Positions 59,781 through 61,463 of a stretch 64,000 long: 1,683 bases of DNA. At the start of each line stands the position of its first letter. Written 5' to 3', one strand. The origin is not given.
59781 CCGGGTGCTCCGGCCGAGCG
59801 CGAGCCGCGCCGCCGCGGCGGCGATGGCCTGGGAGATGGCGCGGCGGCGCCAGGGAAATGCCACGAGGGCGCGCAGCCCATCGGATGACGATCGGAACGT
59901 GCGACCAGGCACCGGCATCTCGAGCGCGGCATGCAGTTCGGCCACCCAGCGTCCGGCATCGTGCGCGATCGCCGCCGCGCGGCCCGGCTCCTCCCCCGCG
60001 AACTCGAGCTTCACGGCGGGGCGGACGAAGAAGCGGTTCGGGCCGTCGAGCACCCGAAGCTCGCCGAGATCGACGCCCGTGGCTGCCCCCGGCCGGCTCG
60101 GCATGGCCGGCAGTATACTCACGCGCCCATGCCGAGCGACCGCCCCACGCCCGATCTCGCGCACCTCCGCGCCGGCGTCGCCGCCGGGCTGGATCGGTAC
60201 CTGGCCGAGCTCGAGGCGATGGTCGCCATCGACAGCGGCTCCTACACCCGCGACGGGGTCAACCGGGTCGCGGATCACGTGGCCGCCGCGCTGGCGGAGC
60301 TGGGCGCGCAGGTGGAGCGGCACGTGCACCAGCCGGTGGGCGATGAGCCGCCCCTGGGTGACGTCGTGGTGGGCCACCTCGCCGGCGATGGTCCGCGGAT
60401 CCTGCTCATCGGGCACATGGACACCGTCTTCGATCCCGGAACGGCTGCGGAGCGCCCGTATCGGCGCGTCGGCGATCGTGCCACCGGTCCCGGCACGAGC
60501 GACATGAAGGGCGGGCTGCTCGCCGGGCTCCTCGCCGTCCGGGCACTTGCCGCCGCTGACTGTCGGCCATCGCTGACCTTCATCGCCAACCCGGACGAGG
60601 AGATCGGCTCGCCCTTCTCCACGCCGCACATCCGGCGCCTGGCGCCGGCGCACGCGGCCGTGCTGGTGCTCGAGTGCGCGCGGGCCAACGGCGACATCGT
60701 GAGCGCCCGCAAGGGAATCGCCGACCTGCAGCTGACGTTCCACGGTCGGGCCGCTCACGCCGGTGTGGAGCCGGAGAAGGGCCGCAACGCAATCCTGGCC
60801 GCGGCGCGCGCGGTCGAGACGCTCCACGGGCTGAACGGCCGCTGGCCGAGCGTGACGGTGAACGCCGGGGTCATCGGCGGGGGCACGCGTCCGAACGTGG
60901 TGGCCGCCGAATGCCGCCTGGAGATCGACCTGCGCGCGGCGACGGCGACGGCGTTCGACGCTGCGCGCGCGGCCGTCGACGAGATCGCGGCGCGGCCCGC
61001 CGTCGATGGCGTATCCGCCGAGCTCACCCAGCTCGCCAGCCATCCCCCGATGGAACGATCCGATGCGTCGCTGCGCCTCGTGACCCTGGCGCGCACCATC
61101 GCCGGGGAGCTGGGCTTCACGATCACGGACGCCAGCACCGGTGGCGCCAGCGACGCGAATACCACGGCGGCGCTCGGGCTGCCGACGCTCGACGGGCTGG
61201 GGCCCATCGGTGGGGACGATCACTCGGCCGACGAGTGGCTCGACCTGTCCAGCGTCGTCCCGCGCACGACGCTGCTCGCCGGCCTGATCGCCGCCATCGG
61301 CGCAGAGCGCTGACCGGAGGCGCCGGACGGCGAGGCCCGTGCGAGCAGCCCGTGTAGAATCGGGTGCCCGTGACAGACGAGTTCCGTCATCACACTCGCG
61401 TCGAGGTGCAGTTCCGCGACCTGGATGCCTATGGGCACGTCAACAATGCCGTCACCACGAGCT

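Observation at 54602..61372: Complete cyanophycin storage/mobilisation locus in a non-cyanobacterial high-GC genome, with two non-standard components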

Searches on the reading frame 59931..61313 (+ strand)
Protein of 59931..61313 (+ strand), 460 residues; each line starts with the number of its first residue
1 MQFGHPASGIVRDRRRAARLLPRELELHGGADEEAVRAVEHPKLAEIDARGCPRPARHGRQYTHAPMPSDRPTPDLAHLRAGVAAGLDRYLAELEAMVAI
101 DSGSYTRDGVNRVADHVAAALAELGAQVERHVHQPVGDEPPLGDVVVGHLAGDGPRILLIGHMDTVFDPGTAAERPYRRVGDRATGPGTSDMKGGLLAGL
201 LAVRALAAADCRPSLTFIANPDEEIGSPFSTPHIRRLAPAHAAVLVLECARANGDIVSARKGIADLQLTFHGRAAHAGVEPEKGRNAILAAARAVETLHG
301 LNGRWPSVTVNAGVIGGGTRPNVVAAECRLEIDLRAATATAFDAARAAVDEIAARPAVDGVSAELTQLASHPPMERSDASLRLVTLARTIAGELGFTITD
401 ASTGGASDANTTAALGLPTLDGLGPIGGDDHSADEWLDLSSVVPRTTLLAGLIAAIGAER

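Call 5: search_protein_families(library=pfam, proteins=[window:59931-61313:+], max_evalue=0.01)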
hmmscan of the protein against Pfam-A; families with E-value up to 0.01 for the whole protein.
window:59931-61313:+ (460 aa): 2 families
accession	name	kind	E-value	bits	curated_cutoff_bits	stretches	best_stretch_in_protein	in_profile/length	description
PF01546.33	Peptidase_M20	-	1.6e-26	93.9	24.6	1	158-454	1-205/206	Peptidase family M20/M25/M40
PF07687.19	M20_dimer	-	8.9e-23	80.7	21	1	259-359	2-105/107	Peptidase dimerisation domain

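Call 7: search_protein_families(library=ncbifam, proteins=[window:59931-61313:+], max_evalue=0.001)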
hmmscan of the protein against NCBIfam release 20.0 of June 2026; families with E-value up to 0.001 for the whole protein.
window:59931-61313:+ (460 aa): 47 families (the best 25 are shown)
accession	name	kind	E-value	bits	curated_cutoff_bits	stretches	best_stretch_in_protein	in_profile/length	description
NF004788.0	PRK06133.1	subfamily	3.7e-83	279.8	349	1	88-458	44-415/417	glutamate carboxypeptidase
NF005602.0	PRK07338.1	equivalog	4.7e-79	265.9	357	1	88-456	19-399/409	hydrolase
NF005678.0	PRK07473.1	equivalog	5e-65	219.9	386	1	88-456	11-375/376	M20/M25/M40 family metallo-hydrolase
TIGR01910.1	DapE-ArgE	subfamily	1.5e-32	113.3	217.6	1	94-443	4-368/373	ArgE/DapE family deacylase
TIGR01892.1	AcOrn-deacetyl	equivalog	2.4e-26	92.7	297.7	1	94-450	3-362/365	acetylornithine deacetylase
NF005710.0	PRK07522.1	subfamily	1.2e-24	87.2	412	1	93-453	13-385/391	acetylornithine deacetylase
TIGR01900.1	dapE-gram_pos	equivalog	8.6e-23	80.8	304.2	1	97-371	12-276/351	succinyl-diaminopimelate desuccinylase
NF003474.0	PRK05111.1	equivalog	3.3e-21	75.6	460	1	93-454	11-378/383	acetylornithine deacetylase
NF006399.0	PRK08651.1-2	equivalog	1.1e-20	74.1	381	1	94-299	10-214/405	succinyl-diaminopimelate desuccinylase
NF006439.0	PRK08737.1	equivalog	3.5e-20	72.4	345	1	87-441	5-349/364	acetylornithine deacetylase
TIGR01891.1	amidohydrolases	subfamily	5.8e-19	68.4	153.75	1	114-411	22-326/366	amidohydrolase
NF006400.0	PRK08651.1-3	equivalog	2.6e-18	66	374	1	136-453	67-403/410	succinyl-diaminopimelate desuccinylase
NF005306.0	PRK06837.1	subfamily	1e-17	64.1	376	1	79-454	11-419/427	ArgE/DapE family deacylase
NF009557.0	PRK13009.1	equivalog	5.5e-16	58.7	284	1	115-445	27-363/377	succinyl-diaminopimelate desuccinylase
NF006365.0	PRK08588.1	subfamily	1.2e-15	57.8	289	1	152-412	61-335/383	succinyl-diaminopimelate desuccinylase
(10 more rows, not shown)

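Call 40: find_homologous_proteins(query=window:60129-61313:+, max_evalue=1e-20)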
Query window:60129-61313:+ (394 aa): 7997 proteins with E <= 1e-20 among 8000 candidates; the best 120 are listed.
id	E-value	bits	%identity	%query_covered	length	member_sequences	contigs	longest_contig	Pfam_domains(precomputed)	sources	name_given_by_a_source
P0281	8.7e-249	843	100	100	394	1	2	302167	PF01546.34,PF07687.20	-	-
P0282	1.1e-205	701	84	99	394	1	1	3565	PF01546.34,PF07687.20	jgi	jgi:glutamate carboxypeptidase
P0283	6.8e-203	692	84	99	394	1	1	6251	PF01546.34,PF07687.20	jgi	jgi:glutamate carboxypeptidase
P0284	2.0e-200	684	84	99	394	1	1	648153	PF01546.34,PF07687.20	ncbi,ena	-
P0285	4.8e-191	653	79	99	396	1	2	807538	PF01546.34,PF07687.20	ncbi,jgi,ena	jgi:glutamate carboxypeptidase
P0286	2.0e-182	625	79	95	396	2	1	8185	PF01546.34,PF07687.20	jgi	jgi:glutamate carboxypeptidase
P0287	3.3e-181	621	75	98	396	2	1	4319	PF01546.34,PF07687.20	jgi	jgi:glutamate carboxypeptidase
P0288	4.0e-175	601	74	99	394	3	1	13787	PF01546.34,PF07687.20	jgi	jgi:glutamate carboxypeptidase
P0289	1.4e-172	592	74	99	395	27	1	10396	PF01546.34,PF07687.20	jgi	jgi:glutamate carboxypeptidase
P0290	2.8e-172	591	74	99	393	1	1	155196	PF01546.34,PF07687.20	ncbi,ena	-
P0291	4.3e-172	591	74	99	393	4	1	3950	PF01546.34,PF07687.20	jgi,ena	-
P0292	2.4e-171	588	73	99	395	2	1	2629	PF01546.34,PF07687.20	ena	-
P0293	2.5e-171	588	73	99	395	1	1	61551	PF01546.34,PF07687.20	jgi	jgi:glutamate carboxypeptidase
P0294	2.8e-171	588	72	99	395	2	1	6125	PF01546.34,PF07687.20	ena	-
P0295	4.2e-171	587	74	97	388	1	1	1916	PF01546.34,PF07687.20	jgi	jgi:glutamate carboxypeptidase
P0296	1.2e-170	586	72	99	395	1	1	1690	PF01546.34,PF07687.20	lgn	-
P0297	2.1e-170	585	73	99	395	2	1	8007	PF01546.34,PF07687.20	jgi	-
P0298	4.0e-170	584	73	97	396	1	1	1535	PF01546.34,PF07687.20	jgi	jgi:glutamate carboxypeptidase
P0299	2.1e-169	582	73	97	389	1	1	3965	PF01546.34,PF07687.20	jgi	-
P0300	2.5e-169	582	72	97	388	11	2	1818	PF01546.34,PF07687.20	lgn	-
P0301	2.9e-169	581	73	97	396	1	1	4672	PF01546.34,PF07687.20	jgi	jgi:glutamate carboxypeptidase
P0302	3.1e-169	581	74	95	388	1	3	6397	PF01546.34,PF07687.20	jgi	jgi:glutamate carboxypeptidase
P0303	3.3e-169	581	73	95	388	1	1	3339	PF01546.34,PF07687.20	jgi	jgi:glutamate carboxypeptidase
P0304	8.4e-169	580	73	98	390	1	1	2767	PF01546.34,PF07687.20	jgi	jgi:glutamate carboxypeptidase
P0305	1.1e-168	579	73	98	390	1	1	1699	PF01546.34,PF07687.20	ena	-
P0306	1.4e-168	579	71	98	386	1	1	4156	PF01546.34,PF07687.20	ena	-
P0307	1.7e-168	579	73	97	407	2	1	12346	PF01546.34,PF07687.20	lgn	-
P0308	2.2e-168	578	71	97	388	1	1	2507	PF01546.34,PF07687.20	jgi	jgi:glutamate carboxypeptidase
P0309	2.3e-168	578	71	99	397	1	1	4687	PF01546.34,PF07687.20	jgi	jgi:glutamate carboxypeptidase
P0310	2.7e-168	578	72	97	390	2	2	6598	PF01546.34,PF07687.20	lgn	-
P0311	7.3e-168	577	73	99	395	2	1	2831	PF01546.34,PF07687.20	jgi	jgi:glutamate carboxypeptidase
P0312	7.5e-168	577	73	97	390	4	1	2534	PF01546.34,PF07687.20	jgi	jgi:glutamate carboxypeptidase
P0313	7.6e-168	577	72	98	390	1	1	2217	PF01546.34,PF07687.20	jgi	jgi:glutamate carboxypeptidase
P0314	8.1e-168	577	73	97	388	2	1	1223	PF01546.34,PF07687.20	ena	-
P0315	8.9e-168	576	73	96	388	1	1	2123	PF01546.34,PF07687.20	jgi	jgi:glutamate carboxypeptidase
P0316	9.7e-168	576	72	95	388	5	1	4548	PF01546.34,PF07687.20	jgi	jgi:glutamate carboxypeptidase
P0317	1.2e-167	576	73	97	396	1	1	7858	PF01546.34,PF07687.20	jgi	jgi:glutamate carboxypeptidase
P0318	1.6e-167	576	72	97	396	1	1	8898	PF01546.34,PF07687.20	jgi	jgi:glutamate carboxypeptidase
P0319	2.6e-167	575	73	98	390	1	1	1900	PF01546.34,PF07687.20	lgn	-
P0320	2.7e-167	575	72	97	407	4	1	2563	PF01546.34,PF07687.20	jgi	jgi:glutamate carboxypeptidase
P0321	3.6e-167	574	72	99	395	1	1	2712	PF01546.34,PF07687.20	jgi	jgi:glutamate carboxypeptidase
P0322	4.1e-167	574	72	97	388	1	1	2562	PF01546.34,PF07687.20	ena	-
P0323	8.4e-167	573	71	97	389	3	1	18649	PF01546.34,PF07687.20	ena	-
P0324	8.6e-167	573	75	94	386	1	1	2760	PF01546.34,PF07687.20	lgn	-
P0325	1.1e-166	573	72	95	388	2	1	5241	PF01546.34,PF07687.20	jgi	-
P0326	1.2e-166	573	71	97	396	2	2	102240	PF01546.34,PF07687.20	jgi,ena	jgi:glutamate carboxypeptidase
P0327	1.3e-166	573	72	97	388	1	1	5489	PF01546.34,PF07687.20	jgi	-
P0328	1.4e-166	573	72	96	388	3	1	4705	PF01546.34,PF07687.20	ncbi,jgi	-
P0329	1.7e-166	572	73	98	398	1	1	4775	PF01546.34,PF07687.20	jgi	jgi:glutamate carboxypeptidase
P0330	1.7e-166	572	72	97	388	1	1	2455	PF01546.34,PF07687.20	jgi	jgi:glutamate carboxypeptidase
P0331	1.9e-166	572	71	97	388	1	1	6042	PF01546.34,PF07687.20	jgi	jgi:glutamate carboxypeptidase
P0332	1.9e-166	572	73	98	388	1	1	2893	PF01546.34,PF07687.20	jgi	jgi:glutamate carboxypeptidase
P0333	2.0e-166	572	72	98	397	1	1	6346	PF01546.34,PF07687.20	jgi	jgi:glutamate carboxypeptidase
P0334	2.0e-166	572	72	98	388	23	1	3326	PF01546.34,PF07687.20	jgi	-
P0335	2.0e-166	572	71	97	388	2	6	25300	PF01546.34,PF07687.20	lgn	-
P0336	2.3e-166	572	72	97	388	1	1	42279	PF01546.34,PF07687.20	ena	-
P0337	2.6e-166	572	71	98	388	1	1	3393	PF01546.34,PF07687.20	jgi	jgi:glutamate carboxypeptidase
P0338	3.7e-166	571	73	97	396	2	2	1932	PF01546.34,PF07687.20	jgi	jgi:glutamate carboxypeptidase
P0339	3.9e-166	571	71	99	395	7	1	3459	PF01546.34,PF07687.20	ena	-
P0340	4.0e-166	571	72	93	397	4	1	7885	PF01546.34,PF07687.20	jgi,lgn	-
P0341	4.3e-166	571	72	97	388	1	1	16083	PF01546.34,PF07687.20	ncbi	ncbi:MAG TPA: M20 family metallopeptidase [Candidatus Limnocylindria bacterium]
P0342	4.4e-166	571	72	98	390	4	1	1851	PF01546.34,PF07687.20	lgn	-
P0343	4.8e-166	571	72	98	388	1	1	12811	PF01546.34,PF07687.20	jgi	jgi:glutamate carboxypeptidase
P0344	4.8e-166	571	71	97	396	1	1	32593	PF01546.34,PF07687.20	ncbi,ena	-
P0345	5.1e-166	571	72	98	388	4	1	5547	PF01546.34,PF07687.20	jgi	jgi:glutamate carboxypeptidase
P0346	5.1e-166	571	71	97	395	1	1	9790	PF01546.34,PF07687.20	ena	-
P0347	5.2e-166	571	70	98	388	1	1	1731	PF01546.34,PF07687.20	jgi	jgi:glutamate carboxypeptidase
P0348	5.6e-166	571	73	97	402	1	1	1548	PF01546.34,PF07687.20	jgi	jgi:glutamate carboxypeptidase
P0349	5.9e-166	570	73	96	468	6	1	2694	PF01546.34,PF07687.20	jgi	jgi:glutamate carboxypeptidase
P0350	7.3e-166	570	74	95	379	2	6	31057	PF01546.34,PF07687.20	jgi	jgi:glutamate carboxypeptidase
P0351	7.3e-166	570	70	97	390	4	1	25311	PF01546.34,PF07687.20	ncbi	-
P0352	7.4e-166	570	71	97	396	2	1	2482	PF01546.34,PF07687.20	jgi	jgi:glutamate carboxypeptidase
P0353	8.9e-166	570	72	98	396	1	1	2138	PF01546.34,PF07687.20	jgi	jgi:glutamate carboxypeptidase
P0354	9.2e-166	570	70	97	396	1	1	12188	PF01546.34,PF07687.20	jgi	jgi:glutamate carboxypeptidase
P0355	9.5e-166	570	72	94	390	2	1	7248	PF01546.34,PF07687.20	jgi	jgi:glutamate carboxypeptidase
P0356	1.0e-165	570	72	97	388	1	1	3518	PF01546.34,PF07687.20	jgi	-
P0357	1.1e-165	570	71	99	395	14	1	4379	PF01546.34,PF07687.20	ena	-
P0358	1.2e-165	569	72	97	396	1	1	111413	PF01546.34,PF07687.20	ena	-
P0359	1.3e-165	569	73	96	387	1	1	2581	PF01546.34,PF07687.20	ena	-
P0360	1.4e-165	569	73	94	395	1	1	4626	PF01546.34,PF07687.20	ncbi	-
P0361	1.4e-165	569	73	96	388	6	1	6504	PF01546.34,PF07687.20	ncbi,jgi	jgi:glutamate carboxypeptidase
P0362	1.5e-165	569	72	98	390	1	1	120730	PF01546.34,PF07687.20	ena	-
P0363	1.5e-165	569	73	97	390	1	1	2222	PF01546.34,PF07687.20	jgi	jgi:glutamate carboxypeptidase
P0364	1.7e-165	569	71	97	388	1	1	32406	PF01546.34,PF07687.20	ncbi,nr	ncbi:MAG TPA: M20 family metallopeptidase [Candidatus Limnocylindria bacterium]|nr:M20 family metall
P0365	1.7e-165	569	72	97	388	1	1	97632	PF01546.34,PF07687.20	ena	-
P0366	1.8e-165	569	75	91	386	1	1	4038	PF01546.34,PF07687.20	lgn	-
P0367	1.9e-165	569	73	96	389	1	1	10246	PF01546.34,PF07687.20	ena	-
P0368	2.1e-165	569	71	97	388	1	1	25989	PF01546.34,PF07687.20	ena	-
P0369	2.6e-165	568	72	97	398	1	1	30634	PF01546.34,PF07687.20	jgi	jgi:glutamate carboxypeptidase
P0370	2.7e-165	568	72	99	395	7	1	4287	PF01546.34,PF07687.20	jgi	jgi:glutamate carboxypeptidase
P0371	2.8e-165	568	70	99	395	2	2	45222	PF01546.34,PF07687.20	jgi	jgi:glutamate carboxypeptidase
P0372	3.0e-165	568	73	96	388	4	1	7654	PF01546.34,PF07687.20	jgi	jgi:glutamate carboxypeptidase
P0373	3.3e-165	568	72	97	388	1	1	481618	PF01546.34,PF07687.20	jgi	-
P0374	3.5e-165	568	71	98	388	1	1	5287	PF01546.34,PF07687.20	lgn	-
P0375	3.6e-165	568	71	97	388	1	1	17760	PF01546.34,PF07687.20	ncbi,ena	-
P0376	3.7e-165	568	71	97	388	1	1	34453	PF01546.34,PF07687.20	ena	-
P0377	3.9e-165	568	72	97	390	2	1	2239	PF01546.34,PF07687.20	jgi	jgi:glutamate carboxypeptidase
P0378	4.4e-165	568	71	97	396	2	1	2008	PF01546.34,PF07687.20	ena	-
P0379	4.4e-165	568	71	97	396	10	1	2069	PF01546.34,PF07687.20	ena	-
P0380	4.5e-165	568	73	97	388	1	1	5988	PF01546.34,PF07687.20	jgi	-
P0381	4.6e-165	568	71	97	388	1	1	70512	PF01546.34,PF07687.20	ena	-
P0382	6.0e-165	567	71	97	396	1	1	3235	PF01546.34,PF07687.20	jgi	jgi:glutamate carboxypeptidase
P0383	7.0e-165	567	71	98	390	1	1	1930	PF01546.34,PF07687.20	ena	-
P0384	7.2e-165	567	71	97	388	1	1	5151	PF01546.34,PF07687.20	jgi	jgi:glutamate carboxypeptidase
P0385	7.2e-165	567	71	97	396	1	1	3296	PF01546.34,PF07687.20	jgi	jgi:glutamate carboxypeptidase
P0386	7.4e-165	567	72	98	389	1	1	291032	PF01546.34,PF07687.20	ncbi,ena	-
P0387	8.5e-165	567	72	97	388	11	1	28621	PF01546.34,PF07687.20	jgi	jgi:glutamate carboxypeptidase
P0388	8.7e-165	567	72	97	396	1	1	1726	PF01546.34,PF07687.20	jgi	jgi:glutamate carboxypeptidase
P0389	8.8e-165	567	72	97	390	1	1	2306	PF01546.34,PF07687.20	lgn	-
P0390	9.6e-165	566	71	97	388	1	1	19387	PF01546.34,PF07687.20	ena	-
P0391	1.1e-164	566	72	97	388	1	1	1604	PF01546.34,PF07687.20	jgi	jgi:glutamate carboxypeptidase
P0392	1.1e-164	566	71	97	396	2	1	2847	PF01546.34,PF07687.20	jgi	-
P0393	1.1e-164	566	72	97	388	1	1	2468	PF01546.34,PF07687.20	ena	-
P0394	1.2e-164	566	72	97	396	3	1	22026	PF01546.34,PF07687.20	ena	-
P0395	1.3e-164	566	71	97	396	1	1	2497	PF01546.34,PF07687.20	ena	-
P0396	1.3e-164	566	71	97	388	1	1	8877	PF01546.34,PF07687.20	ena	-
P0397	1.4e-164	566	71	97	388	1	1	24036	PF01546.34,PF07687.20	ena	-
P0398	1.5e-164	566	72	98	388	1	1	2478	PF01546.34,PF07687.20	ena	-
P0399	1.7e-164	566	71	97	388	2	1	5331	PF01546.34,PF07687.20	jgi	jgi:glutamate carboxypeptidase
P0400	1.7e-164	566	71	97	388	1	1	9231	PF01546.34,PF07687.20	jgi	jgi:glutamate carboxypeptidase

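Call 67: search_solved_structures(query=window:60129-61313:+, max_evalue=1e-10, show_alignments=1)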
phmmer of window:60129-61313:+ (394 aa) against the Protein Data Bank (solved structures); distinct sequences matched with E-value up to 1e-10: 6.
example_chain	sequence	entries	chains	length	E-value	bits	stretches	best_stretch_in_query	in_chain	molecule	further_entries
1cg2_A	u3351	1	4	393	6.3e-39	137.5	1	25-392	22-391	CARBOXYPEPTIDASE G2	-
6xj5_A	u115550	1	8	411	7.1e-39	137.3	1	25-392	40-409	Carboxypeptidase G2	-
7m6u_A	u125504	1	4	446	9e-37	130.4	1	76-392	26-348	Carboxypeptidase G2 circular permuation pro-domain fusion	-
3gb0_A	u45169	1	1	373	3.5e-18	69.2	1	90-387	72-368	Peptidase T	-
7ljh_A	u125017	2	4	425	1.4e-13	54.1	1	85-378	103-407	Poly(Aspartic acid) hydrolase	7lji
3rza_A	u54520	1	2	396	8.3e-11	44.9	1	85-372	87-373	tripeptidase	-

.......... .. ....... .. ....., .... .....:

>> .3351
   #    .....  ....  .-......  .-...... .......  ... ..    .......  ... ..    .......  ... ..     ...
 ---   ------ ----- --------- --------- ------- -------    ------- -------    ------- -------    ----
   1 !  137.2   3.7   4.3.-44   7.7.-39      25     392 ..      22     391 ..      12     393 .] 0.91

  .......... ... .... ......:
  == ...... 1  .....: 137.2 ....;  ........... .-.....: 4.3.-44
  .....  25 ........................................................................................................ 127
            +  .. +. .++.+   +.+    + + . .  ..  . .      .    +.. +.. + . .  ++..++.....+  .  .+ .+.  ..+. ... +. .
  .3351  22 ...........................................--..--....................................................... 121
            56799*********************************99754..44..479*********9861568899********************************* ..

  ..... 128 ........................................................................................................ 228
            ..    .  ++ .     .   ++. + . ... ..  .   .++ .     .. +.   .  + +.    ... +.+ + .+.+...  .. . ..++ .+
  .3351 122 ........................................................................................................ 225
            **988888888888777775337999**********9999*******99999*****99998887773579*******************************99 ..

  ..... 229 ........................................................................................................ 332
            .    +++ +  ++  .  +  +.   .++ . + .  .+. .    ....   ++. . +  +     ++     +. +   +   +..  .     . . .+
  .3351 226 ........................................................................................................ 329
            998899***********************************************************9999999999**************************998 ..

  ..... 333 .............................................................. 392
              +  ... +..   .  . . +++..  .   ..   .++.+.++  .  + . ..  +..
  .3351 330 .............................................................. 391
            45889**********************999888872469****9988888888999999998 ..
